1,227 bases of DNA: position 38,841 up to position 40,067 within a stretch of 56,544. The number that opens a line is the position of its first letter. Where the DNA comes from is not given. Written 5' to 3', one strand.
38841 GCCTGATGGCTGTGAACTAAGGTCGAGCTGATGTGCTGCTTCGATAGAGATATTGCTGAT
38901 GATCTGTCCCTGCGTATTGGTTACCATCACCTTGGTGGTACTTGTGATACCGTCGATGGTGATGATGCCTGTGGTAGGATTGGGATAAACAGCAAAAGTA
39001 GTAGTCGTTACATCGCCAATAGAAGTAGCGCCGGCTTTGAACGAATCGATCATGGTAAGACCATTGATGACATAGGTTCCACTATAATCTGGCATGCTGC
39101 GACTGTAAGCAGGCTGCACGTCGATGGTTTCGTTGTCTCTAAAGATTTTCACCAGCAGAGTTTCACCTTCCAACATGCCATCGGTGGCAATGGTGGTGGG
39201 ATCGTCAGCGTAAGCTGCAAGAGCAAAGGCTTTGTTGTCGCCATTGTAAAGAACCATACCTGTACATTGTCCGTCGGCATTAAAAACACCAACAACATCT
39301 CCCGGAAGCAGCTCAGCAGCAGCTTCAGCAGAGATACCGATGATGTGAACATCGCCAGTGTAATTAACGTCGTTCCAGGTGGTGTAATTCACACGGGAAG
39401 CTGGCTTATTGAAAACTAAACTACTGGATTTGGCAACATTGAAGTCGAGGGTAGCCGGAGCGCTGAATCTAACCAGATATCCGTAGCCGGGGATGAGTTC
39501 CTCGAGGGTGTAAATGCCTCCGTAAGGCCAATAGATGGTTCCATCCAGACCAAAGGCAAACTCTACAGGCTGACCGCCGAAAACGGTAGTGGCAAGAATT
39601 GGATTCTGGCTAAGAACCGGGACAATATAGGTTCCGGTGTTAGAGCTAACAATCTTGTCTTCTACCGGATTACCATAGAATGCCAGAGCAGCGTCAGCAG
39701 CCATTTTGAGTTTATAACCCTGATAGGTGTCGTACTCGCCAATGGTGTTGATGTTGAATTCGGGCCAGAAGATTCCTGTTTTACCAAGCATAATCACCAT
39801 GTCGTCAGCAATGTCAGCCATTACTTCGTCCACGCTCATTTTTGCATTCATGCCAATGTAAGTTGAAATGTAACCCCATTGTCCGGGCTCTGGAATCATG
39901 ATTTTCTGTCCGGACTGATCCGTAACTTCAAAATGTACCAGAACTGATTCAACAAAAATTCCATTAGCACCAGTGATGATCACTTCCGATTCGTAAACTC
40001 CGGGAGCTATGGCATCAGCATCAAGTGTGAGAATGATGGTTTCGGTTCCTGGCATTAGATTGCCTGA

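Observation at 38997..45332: A ~300-aa module I do not recognise is shared by two adjacent T9SS cargo proteins, directly before their sorting domains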

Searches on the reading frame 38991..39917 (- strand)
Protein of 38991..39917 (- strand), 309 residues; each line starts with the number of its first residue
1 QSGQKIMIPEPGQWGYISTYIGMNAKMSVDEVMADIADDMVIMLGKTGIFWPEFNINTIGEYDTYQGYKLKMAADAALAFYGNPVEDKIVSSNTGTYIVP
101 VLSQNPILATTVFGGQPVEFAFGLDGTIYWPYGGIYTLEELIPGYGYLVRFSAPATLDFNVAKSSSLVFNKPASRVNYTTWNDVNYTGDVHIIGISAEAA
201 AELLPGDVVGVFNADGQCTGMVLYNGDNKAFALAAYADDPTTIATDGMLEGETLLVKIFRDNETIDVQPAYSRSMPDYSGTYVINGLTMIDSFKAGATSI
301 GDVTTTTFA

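Call 10: search_solved_structures(query=window:38991-39917:-, max_evalue=10)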
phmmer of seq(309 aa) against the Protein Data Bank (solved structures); distinct sequences matched with E-value up to 10: 2.
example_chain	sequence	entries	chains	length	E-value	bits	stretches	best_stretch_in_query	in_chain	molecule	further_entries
6bqo_C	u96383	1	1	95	0.16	14.4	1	34-89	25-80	Monobody S8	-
2hiy_A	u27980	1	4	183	1.5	11.2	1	27-72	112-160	Hypothetical protein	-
